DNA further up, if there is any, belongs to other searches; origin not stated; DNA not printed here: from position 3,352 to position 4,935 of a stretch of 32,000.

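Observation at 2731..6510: Four-gene quinol:cytochrome c module inserted between ccmE and ccmA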

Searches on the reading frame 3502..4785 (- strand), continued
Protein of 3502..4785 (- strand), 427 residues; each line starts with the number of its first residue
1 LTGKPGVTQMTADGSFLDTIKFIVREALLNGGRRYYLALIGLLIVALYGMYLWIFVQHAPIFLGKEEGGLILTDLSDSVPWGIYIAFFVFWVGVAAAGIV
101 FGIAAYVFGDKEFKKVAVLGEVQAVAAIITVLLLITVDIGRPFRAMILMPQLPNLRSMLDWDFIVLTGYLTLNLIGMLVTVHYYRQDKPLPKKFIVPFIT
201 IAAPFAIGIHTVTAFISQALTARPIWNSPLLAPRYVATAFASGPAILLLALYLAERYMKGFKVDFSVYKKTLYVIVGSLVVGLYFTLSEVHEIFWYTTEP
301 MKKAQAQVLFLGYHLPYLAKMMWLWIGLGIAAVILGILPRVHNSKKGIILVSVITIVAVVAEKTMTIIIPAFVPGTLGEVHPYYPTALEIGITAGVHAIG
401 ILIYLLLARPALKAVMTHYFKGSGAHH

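Call 13: find_encoding_contigs(protein=P0078, flank=10000, max_places=1)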
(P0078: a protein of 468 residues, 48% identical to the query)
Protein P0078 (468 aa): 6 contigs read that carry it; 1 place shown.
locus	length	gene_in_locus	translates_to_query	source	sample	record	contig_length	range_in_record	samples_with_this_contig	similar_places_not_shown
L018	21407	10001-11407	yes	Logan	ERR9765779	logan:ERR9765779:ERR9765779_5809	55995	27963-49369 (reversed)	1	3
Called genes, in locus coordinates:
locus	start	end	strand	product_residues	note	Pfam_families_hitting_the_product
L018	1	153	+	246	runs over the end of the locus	PF00290:Trp_syntA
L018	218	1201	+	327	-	PF00890:FAD_binding_2, PF01266:DAO (weak), PF01494:FAD_binding_3, PF01946:Thi4, PF07992:Pyr_redox_2, PF12831:FAD_oxidored, PF13738:Pyr_redox_3, PF00070:Pyr_redox, +4 more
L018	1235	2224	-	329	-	-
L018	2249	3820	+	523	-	PF20123:DUF6513 (weak), PF14251:PterinBD-DUF4346 (weak)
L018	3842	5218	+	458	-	PF02403:Seryl_tRNA_N, PF00587:tRNA-synt_2b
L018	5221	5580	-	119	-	-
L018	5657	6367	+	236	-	PF00462:Glutaredoxin (faint), PF00085:Thioredoxin (faint), PF13098:Thioredoxin_2 (faint), PF13192:Thioredoxin_3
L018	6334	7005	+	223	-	PF12838:Fer4_7 (faint), PF00037:Fer4 (weak), PF25160:LdpA_Fe-S-bd (faint), PF12837:Fer4_6 (faint), PF13187:Fer4_9 (weak), PF11969:DcpS_C, PF01230:HIT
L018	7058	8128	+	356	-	PF20706:GT4-conflict (faint), PF13439:Glyco_transf_4, PF13579:Glyco_trans_4_4, PF00534:Glycos_transf_1, PF13692:Glyco_trans_1_4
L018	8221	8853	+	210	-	PF14522:Cytochrome_C7 (faint)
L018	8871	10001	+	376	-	PF13247:Fer4_11, PF00037:Fer4 (weak), PF12797:Fer4_2 (weak), PF12837:Fer4_6 (weak), PF12838:Fer4_7 (weak), PF13187:Fer4_9 (weak), PF13237:Fer4_10 (weak), PF13247:Fer4_11 (weak)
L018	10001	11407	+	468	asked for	PF03916:NrfD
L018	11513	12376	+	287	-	-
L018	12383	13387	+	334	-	PF00850:Hist_deacetyl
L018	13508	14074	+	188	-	PF21800:KH_KRR1_2nd, PF22891:KH_PNO1_2nd, PF00013:KH_1 (weak)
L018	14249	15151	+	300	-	PF13793:Pribosyltran_N, PF00156:Pribosyltran, PF14572:Pribosyl_synth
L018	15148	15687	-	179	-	PF01949:Endo_dU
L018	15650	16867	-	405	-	PF05673:DUF815 (weak), PF13191:AAA_16, PF01637:ATPase_2 (weak), PF05621:TniB (weak), PF13401:AAA_22, PF22606:Cdc6-ORC-like_ATPase_lid, PF22703:Cdc6_lid, PF09079:WHD_Cdc6, +1 more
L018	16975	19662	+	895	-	PF04997:RNA_pol_Rpb1_1, PF00623:RNA_pol_Rpb1_2, PF04983:RNA_pol_Rpb1_3, PF05000:RNA_pol_Rpb1_4, PF04998:RNA_pol_Rpb1_5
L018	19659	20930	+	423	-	PF04998:RNA_pol_Rpb1_5, PF00873:ACR_tran (weak)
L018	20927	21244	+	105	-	PF01248:Ribosomal_L7Ae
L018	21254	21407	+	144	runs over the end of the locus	PF07650:KH_2, PF13083:KH_KhpA-B (faint), PF26594:KH_NusA_2nd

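Call 20: search_solved_structures(query=window:3505-4758:-, max_evalue=0.01)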
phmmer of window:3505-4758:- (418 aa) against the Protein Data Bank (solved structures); distinct sequences matched with E-value up to 0.01: 2.
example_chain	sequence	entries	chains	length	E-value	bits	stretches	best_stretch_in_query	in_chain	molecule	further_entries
6f0k_C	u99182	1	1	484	5.9e-06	28.8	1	69-167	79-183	Polysulphide reductase NrfD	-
6btm_C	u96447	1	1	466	0.0033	19.8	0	62-166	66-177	Alternative Complex III subunit C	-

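Call 23: find_encoding_contigs(protein=P0117, flank=8000, max_places=1)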
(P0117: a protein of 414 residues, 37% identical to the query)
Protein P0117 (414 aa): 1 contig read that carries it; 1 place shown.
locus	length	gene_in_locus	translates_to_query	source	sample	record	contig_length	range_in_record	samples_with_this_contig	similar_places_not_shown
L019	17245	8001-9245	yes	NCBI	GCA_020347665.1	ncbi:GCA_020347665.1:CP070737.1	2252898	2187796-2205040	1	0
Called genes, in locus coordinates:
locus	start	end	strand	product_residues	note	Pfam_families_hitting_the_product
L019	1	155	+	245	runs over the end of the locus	PF01066:CDP-OH_P_transf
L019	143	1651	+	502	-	PF00682:HMGL-like, PF22617:HCS_D2, PF08502:LeuA_dimer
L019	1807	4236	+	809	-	PF20437:LonC_helical, PF13654:AAA_32, PF20436:LonB_AAA-LID, PF05362:Lon_C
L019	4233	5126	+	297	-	PF03279:Lip_A_acyltrans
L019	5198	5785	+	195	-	PF03692:CxxCxxCC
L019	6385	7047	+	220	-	PF22113:Mtrc-MtrF_II-IV_dom (faint), PF14522:Cytochrome_C7 (faint), PF09699:Paired_CXXCH_1 (weak)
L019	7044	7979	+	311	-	PF12838:Fer4_7 (weak), PF13187:Fer4_9 (weak), PF13247:Fer4_11, PF00037:Fer4, PF12797:Fer4_2 (weak), PF12837:Fer4_6 (weak), PF12838:Fer4_7, PF13237:Fer4_10, +6 more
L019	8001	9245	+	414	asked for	PF03916:NrfD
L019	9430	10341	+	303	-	PF12974:Phosphonate-bd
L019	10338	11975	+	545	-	PF17203:sCache_3_2, PF00672:HAMP, PF00512:HisKA, PF02518:HATPase_c, PF14501:HATPase_c_5 (weak)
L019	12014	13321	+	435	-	PF00072:Response_reg, PF00158:Sigma54_activat, PF14532:Sigma54_activ_2, PF07724:AAA_2 (weak), PF07728:AAA_5 (weak), PF25601:AAA_lid_14, PF02954:HTH_8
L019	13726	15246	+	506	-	PF03264:Cytochrom_NNT, PF02085:Cytochrom_CIII (faint), PF14522:Cytochrome_C7 (faint), PF22113:Mtrc-MtrF_II-IV_dom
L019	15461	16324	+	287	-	PF12797:Fer4_2 (weak), PF13247:Fer4_11, PF00037:Fer4 (weak), PF12837:Fer4_6, PF13237:Fer4_10 (weak), PF12838:Fer4_7 (weak), PF13187:Fer4_9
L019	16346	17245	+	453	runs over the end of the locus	PF04879:Molybdop_Fe4S4 (weak), PF00384:Molybdopterin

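Call 24: find_encoding_contigs(protein=P0105, flank=8000, max_places=1)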
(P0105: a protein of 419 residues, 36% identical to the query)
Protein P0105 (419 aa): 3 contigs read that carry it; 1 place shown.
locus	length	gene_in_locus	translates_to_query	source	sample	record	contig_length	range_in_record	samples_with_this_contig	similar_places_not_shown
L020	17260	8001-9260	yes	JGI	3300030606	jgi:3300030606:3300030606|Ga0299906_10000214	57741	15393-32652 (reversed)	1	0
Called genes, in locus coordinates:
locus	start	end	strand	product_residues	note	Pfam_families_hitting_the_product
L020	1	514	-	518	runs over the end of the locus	PF01370:Epimerase, PF04321:RmlD_sub_bind (weak), PF07993:NAD_binding_4, PF16363:GDP_Man_Dehyd, PF02036:SCP2 (weak), PF14864:Alkyl_sulf_C (weak)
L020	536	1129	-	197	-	PF13442:Cytochrome_CBB3, PF00034:Cytochrom_C (weak)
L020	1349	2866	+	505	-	PF00672:HAMP, PF26769:HAMP_PhoQ (weak), PF00512:HisKA, PF02518:HATPase_c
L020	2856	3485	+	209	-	PF00072:Response_reg, PF02954:HTH_8, PF13518:HTH_28 (weak), PF13556:HTH_30 (faint)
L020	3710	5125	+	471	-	PF14522:Cytochrome_C7 (faint), PF09699:Paired_CXXCH_1, PF14537:Cytochrom_c3_2 (weak), PF09699:Paired_CXXCH_1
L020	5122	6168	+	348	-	PF13428:TPR_14 (faint), PF13432:TPR_16 (faint), PF23914:TPR_CcmH_CycH, PF14559:TPR_19 (weak), PF13431:TPR_17 (faint)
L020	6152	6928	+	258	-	PF09699:Paired_CXXCH_1 (faint), PF14522:Cytochrome_C7 (faint)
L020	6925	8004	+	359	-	-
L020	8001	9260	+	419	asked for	PF03916:NrfD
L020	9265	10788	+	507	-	PF14522:Cytochrome_C7 (faint), PF22113:Mtrc-MtrF_II-IV_dom (faint), PF09699:Paired_CXXCH_1 (faint), PF13435:Cytochrome_C554 (faint), PF13447:Multi-haem_cyto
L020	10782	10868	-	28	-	-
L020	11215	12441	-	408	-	PF00589:Phage_integrase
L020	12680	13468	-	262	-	-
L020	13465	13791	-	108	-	-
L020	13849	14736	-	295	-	-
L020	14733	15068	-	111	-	-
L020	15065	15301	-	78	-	-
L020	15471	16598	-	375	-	PF13481:AAA_25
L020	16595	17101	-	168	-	-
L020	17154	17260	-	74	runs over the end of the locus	-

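Call 25: find_encoding_contigs(protein=P0091, flank=8000, max_places=1)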
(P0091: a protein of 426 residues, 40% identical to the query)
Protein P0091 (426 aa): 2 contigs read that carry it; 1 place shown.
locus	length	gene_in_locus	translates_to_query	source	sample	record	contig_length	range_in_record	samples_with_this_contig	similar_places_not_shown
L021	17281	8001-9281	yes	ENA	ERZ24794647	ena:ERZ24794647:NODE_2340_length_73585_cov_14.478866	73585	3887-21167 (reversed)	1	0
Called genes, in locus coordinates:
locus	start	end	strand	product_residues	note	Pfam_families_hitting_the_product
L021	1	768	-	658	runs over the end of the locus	PF14522:Cytochrome_C7 (faint)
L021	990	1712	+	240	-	-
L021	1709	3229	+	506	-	-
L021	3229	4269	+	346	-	PF14537:Cytochrom_c3_2 (faint), PF14522:Cytochrome_C7 (faint)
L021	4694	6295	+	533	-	-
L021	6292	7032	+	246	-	PF22113:Mtrc-MtrF_II-IV_dom (faint), PF14522:Cytochrome_C7 (faint), PF09699:Paired_CXXCH_1 (faint)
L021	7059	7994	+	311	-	PF12838:Fer4_7 (weak), PF13187:Fer4_9 (weak), PF13247:Fer4_11, PF00037:Fer4 (weak), PF12797:Fer4_2 (weak), PF13237:Fer4_10 (weak), PF13187:Fer4_9, PF13247:Fer4_11, +5 more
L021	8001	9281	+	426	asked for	PF03916:NrfD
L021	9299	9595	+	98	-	-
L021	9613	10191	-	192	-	-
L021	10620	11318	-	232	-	PF00702:Hydrolase (weak), PF08282:Hydrolase_3 (faint), PF12710:HAD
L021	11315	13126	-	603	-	PF00698:Acyl_transf_1, PF03756:AfsA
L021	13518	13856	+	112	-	-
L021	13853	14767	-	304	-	PF00501:AMP-binding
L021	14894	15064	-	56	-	-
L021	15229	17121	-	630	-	PF00069:Pkinase, PF07714:PK_Tyr_Ser-Thr, PF01636:APH (faint)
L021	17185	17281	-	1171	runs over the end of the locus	PF08455:SNF2_assoc (weak), PF00176:SNF2-rel_dom, PF00271:Helicase_C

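Call 40: search_protein_families(library=ncbifam, proteins=[P0117, P0105, P0091, P0078, P0009, L019:7044-7979:+, L021:7059-7994:+, L018:8871-10001:+, L019:6385-7047:+, L021:6292-7032:+], max_evalue=0.00001)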
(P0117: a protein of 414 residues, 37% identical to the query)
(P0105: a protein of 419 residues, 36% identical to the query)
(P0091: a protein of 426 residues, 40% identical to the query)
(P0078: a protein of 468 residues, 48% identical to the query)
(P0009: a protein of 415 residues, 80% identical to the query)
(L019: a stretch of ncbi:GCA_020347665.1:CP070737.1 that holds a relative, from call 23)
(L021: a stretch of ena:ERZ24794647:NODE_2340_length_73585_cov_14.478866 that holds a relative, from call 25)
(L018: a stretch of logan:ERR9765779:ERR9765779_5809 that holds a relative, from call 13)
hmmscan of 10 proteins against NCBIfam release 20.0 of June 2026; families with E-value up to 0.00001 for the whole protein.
P0117 (414 aa): 3 families
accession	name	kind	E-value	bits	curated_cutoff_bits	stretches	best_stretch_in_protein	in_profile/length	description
NF045798.1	DsrP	equivalog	1.3e-125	419.4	350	1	12-396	2-345/346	sulfate reduction electron transfer complex DsrMKJOP subunit DsrP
NF041784.1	mnquin_red_QrcD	equivalog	1.4e-14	54.3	570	1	22-386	18-393/408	menaquinone reductase integral membrane subunit QrcD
NF011568.0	PRK14992.1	equivalog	5.4e-06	26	314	1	53-325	13-264/341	tetrathionate reductase subunit TtrC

P0105 (419 aa): 4 families
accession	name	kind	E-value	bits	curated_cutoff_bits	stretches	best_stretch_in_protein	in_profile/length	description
NF045798.1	DsrP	equivalog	2e-122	408.9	350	1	14-390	4-344/346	sulfate reduction electron transfer complex DsrMKJOP subunit DsrP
NF041784.1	mnquin_red_QrcD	equivalog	2.3e-12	46.9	570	1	20-150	16-145/408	menaquinone reductase integral membrane subunit QrcD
TIGR03148.1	cyt_nit_nrfD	equivalog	8.1e-09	35.2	347.6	1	54-150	5-103/316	cytochrome c nitrite reductase subunit NrfD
NF008133.1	PRK10881.1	equivalog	1e-06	28.5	450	1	29-390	19-374/377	Ni/Fe-hydrogenase cytochrome b subunit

P0091 (426 aa): 2 families
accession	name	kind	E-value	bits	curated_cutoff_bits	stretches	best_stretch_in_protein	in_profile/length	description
NF045798.1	DsrP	equivalog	3.3e-117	391.8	350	1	15-392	5-342/346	sulfate reduction electron transfer complex DsrMKJOP subunit DsrP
NF041784.1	mnquin_red_QrcD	equivalog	3e-11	43.3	570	1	22-385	18-393/408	menaquinone reductase integral membrane subunit QrcD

P0078 (468 aa): 1 family
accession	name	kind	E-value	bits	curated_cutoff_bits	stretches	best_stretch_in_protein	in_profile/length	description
NF045798.1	DsrP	equivalog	1.9e-52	178.9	350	2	75-278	36-218/346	sulfate reduction electron transfer complex DsrMKJOP subunit DsrP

P0009 (415 aa): 2 families
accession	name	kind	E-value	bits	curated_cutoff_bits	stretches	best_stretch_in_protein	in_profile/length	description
NF045798.1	DsrP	equivalog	7.4e-71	239.4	350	1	15-402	3-342/346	sulfate reduction electron transfer complex DsrMKJOP subunit DsrP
NF041784.1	mnquin_red_QrcD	equivalog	2.4e-13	50.2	570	1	19-170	8-154/408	menaquinone reductase integral membrane subunit QrcD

L019:7044-7979:+ (311 aa): 28 families (the best 25 are shown)
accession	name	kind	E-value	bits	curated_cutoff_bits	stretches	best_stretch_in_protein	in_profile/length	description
NF045797.1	DsrO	equivalog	1.1e-54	185.4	200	1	157-308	96-234/235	sulfate reduction electron transfer complex DsrMKJOP subunit DsrO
NF041782.1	mnquin_red_QrcC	equivalog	2.7e-46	158.2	400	1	91-308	1-225/239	menaquinone reductase iron-sulfur cluster-binding subunit QrcC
NF041715.1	arsenate_red_ArrB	equivalog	6.2e-41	140.5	450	2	91-220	3-113/233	arsenate respiratory reductase iron-sulfur subunit ArrB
TIGR03149.1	cyt_nit_nrfC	equivalog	4.5e-36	124.3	377.6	2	79-229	27-160/225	cytochrome c nitrite reductase Fe-S protein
NF011569.0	PRK14993.1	equivalog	7.8e-36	123.7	416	1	89-308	42-222/244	tetrathionate reductase subunit TtrB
NF008134.0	PRK10882.1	equivalog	7.6e-33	113.9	263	2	92-226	40-178/329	hydrogenase 2 operon protein HybA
TIGR02951.1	DMSO_dmsB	equivalog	2.3e-31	109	214.1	1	91-236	2-137/161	DMSO/selenate family reductase complex B subunit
NF045715.1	sulf_resp_HmcB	equivalog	8.8e-29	100.6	420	1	83-275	33-197/307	sulfate respiration complex iron-sulfur protein HmcB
TIGR03478.1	DMSO_red_II_bet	subfamily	1.2e-24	86.9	480.7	1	128-215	98-183/321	DMSO reductase family type II enzyme, iron-sulfur subunit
NF038355.1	FDH3_beta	equivalog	2.5e-23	83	240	1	157-274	47-162/180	formate dehydrogenase FDH3 subunit beta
TIGR01582.1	FDH-beta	equivalog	7.1e-20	71.3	334.7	1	95-281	26-187/283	formate dehydrogenase subunit beta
NF042979.1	EthbenzDh_ebdB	equivalog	2.4e-19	69.4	740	1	150-214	139-204/354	ethylbenzene dehydrogenase subunit beta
NF007658.0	PRK10330.1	equivalog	2.2e-17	63.1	260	1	162-270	56-151/181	electron transport protein HydN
NF007382.0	PRK09898.1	equivalog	4.9e-16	58.9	213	1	96-210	64-170/208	ferredoxin-like protein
NF009408.0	PRK12769.1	equivalog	1.6e-14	53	1003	1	98-272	10-143/659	formate-dependent uric acid utilization protein AegA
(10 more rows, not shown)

L021:7059-7994:+ (311 aa): 23 families
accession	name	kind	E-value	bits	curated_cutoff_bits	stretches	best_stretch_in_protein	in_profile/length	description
NF045797.1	DsrO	equivalog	1.8e-55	187.9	200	1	158-308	95-234/235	sulfate reduction electron transfer complex DsrMKJOP subunit DsrO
NF041782.1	mnquin_red_QrcC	equivalog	1.1e-45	156.2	400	1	96-308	2-225/239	menaquinone reductase iron-sulfur cluster-binding subunit QrcC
NF011569.0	PRK14993.1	equivalog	6.2e-38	130.6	416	2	95-216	44-150/244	tetrathionate reductase subunit TtrB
NF041715.1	arsenate_red_ArrB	equivalog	1.8e-36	125.8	450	2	97-218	5-109/233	arsenate respiratory reductase iron-sulfur subunit ArrB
TIGR03149.1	cyt_nit_nrfC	equivalog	1.3e-34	119.5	377.6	2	93-216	37-145/225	cytochrome c nitrite reductase Fe-S protein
TIGR02951.1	DMSO_dmsB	equivalog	4.3e-31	108.1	214.1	1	97-216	4-115/161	DMSO/selenate family reductase complex B subunit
NF045715.1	sulf_resp_HmcB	equivalog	4.1e-30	104.9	420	1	91-276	37-198/307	sulfate respiration complex iron-sulfur protein HmcB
NF008134.0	PRK10882.1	equivalog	5.2e-30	104.6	263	2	99-220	43-168/329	hydrogenase 2 operon protein HybA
NF038355.1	FDH3_beta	equivalog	5.1e-25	88.5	240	1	161-274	49-162/180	formate dehydrogenase FDH3 subunit beta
TIGR03478.1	DMSO_red_II_bet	subfamily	3.4e-24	85.4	480.7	2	153-216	118-182/321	DMSO reductase family type II enzyme, iron-sulfur subunit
TIGR01582.1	FDH-beta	equivalog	2.6e-23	82.5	334.7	2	95-216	22-144/283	formate dehydrogenase subunit beta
NF042979.1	EthbenzDh_ebdB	equivalog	1.2e-21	77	740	1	151-216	138-204/354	ethylbenzene dehydrogenase subunit beta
NF007382.0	PRK09898.1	equivalog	1.5e-17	63.8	213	1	101-211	65-169/208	ferredoxin-like protein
NF009408.0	PRK12769.1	equivalog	4.3e-14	51.6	1003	1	101-272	9-143/659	formate-dependent uric acid utilization protein AegA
NF007658.0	PRK10330.1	equivalog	7e-14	51.7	260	1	164-270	56-151/181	electron transport protein HydN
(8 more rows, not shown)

L018:8871-10001:+ (376 aa): 22 families
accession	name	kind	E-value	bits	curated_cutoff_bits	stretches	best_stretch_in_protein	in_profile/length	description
NF045797.1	DsrO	equivalog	3.6e-52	177.1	200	1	129-345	38-234/235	sulfate reduction electron transfer complex DsrMKJOP subunit DsrO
NF011569.0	PRK14993.1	equivalog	8.4e-47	159.7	416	2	132-275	41-172/244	tetrathionate reductase subunit TtrB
NF041715.1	arsenate_red_ArrB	equivalog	1e-38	133.2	450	2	134-254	2-108/233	arsenate respiratory reductase iron-sulfur subunit ArrB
NF041782.1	mnquin_red_QrcC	equivalog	5.3e-38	131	400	1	135-345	1-225/239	menaquinone reductase iron-sulfur cluster-binding subunit QrcC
TIGR03149.1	cyt_nit_nrfC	equivalog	2.7e-34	118.5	377.6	2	122-255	26-147/225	cytochrome c nitrite reductase Fe-S protein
TIGR02951.1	DMSO_dmsB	equivalog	1.4e-28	99.9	214.1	1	135-255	2-117/161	DMSO/selenate family reductase complex B subunit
TIGR03478.1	DMSO_red_II_bet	subfamily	3.9e-28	98.3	480.7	2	190-254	116-183/321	DMSO reductase family type II enzyme, iron-sulfur subunit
NF045715.1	sulf_resp_HmcB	equivalog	2.4e-27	95.8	420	1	136-312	38-197/307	sulfate respiration complex iron-sulfur protein HmcB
NF008134.0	PRK10882.1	equivalog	1.4e-23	83.4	263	1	135-255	39-166/329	hydrogenase 2 operon protein HybA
NF042979.1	EthbenzDh_ebdB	equivalog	4.1e-21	75.2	740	1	197-345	147-275/354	ethylbenzene dehydrogenase subunit beta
NF007382.0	PRK09898.1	equivalog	6.2e-21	74.9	213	1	139-251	63-172/208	ferredoxin-like protein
NF038355.1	FDH3_beta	equivalog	3.3e-19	69.6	240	1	137-314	5-165/180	formate dehydrogenase FDH3 subunit beta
TIGR01582.1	FDH-beta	equivalog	4.7e-18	65.3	334.7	1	132-253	19-144/283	formate dehydrogenase subunit beta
NF007658.0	PRK10330.1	equivalog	4.4e-17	62.2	260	1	139-307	7-151/181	electron transport protein HydN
NF009408.0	PRK12769.1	equivalog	3.7e-15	55.1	1003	1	140-307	8-141/659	formate-dependent uric acid utilization protein AegA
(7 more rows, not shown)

L019:6385-7047:+ (220 aa): 0 families

L021:6292-7032:+ (246 aa): 0 families
